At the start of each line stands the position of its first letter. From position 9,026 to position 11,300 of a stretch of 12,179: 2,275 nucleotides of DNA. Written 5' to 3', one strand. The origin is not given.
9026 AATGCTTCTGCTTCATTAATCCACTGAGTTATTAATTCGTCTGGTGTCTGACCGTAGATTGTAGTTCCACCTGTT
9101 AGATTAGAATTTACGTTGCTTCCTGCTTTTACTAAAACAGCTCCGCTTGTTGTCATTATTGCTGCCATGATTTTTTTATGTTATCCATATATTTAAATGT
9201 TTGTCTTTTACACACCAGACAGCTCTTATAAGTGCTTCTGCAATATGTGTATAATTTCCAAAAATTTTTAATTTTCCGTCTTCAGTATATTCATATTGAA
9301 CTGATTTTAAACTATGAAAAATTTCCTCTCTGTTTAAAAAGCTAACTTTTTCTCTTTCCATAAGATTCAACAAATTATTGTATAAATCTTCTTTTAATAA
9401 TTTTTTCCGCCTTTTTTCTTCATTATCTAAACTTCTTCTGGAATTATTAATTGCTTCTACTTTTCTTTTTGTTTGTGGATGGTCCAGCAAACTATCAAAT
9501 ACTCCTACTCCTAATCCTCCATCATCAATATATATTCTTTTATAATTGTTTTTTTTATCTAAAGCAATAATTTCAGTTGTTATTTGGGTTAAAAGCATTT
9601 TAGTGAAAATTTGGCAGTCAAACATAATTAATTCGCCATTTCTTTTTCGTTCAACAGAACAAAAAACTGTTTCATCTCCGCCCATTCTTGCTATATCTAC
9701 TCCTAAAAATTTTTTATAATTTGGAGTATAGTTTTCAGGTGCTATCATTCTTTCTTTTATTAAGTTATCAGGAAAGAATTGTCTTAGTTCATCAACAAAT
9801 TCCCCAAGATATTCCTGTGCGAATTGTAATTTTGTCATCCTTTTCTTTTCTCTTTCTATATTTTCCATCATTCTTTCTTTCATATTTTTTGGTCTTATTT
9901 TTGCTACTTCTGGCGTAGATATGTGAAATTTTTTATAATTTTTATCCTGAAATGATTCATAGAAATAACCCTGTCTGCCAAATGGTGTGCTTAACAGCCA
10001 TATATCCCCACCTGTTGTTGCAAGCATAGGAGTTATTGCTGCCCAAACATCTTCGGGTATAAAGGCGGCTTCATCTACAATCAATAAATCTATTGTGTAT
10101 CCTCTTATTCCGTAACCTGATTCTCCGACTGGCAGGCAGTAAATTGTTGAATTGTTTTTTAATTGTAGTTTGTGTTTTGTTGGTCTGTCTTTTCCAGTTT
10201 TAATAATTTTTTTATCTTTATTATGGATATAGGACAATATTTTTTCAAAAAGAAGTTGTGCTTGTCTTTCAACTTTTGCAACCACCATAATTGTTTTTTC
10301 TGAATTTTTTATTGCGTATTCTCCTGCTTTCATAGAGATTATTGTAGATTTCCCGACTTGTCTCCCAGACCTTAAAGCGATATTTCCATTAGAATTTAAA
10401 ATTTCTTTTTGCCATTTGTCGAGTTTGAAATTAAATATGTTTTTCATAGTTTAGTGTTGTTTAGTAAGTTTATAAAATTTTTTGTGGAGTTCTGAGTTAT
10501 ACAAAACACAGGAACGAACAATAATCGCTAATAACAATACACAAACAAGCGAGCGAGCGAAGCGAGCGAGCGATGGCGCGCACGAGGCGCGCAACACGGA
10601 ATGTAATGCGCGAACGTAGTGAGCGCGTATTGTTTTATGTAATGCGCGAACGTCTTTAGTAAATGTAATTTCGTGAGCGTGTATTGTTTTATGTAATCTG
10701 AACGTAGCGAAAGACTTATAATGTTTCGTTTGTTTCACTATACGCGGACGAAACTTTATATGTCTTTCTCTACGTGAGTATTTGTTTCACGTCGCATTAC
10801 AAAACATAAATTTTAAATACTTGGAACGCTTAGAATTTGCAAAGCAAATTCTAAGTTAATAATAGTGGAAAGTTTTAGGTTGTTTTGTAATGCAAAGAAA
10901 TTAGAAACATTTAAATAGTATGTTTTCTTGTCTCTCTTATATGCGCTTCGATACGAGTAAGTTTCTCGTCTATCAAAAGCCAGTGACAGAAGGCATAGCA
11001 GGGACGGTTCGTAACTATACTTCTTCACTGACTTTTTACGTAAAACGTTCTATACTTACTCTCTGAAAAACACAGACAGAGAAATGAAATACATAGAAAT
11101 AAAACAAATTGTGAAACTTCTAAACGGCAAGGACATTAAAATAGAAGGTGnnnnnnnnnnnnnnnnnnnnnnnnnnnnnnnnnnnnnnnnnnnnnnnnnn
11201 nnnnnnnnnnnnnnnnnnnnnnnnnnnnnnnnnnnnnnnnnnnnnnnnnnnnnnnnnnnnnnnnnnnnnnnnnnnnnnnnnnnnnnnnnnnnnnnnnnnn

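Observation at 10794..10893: Nested perfect inverted repeats (13-bp arms around a 12-bp-stem, 3-nt-loop hairpin)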

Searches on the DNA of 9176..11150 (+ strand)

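Call 7: search_dna_similar(query=window:10400-11150:+, collection=phages, mode=distant)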
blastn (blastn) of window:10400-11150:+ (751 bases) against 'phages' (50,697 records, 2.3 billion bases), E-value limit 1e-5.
No match.

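Call 65: search_rna_families(sources=[L039, L036, L060, L005, L002, L047, L070, L100, L024, L037, L095, L114, L118, L177, L178], threshold=gathering)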
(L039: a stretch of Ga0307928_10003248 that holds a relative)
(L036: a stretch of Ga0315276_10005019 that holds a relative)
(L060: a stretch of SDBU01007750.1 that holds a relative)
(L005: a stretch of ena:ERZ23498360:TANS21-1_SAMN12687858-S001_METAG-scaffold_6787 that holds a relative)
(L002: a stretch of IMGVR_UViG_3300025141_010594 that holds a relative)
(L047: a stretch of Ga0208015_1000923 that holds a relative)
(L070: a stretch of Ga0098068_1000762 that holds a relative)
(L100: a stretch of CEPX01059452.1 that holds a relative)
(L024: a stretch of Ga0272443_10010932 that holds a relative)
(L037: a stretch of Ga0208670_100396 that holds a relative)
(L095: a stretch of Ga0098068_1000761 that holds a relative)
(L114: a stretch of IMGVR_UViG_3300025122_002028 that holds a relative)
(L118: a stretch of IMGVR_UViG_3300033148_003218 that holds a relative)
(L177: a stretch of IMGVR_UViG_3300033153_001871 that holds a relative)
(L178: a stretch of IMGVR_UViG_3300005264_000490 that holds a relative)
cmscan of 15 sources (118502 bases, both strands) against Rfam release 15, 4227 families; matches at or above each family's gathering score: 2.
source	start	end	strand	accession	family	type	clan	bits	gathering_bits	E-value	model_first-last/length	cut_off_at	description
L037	1576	1650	-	RF00005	tRNA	Gene; tRNA;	CL00001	61.8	29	1e-10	1-71/71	no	tRNA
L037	1667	1750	-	RF00005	tRNA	Gene; tRNA;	CL00001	53.9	29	1.5e-08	1-71/71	no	tRNA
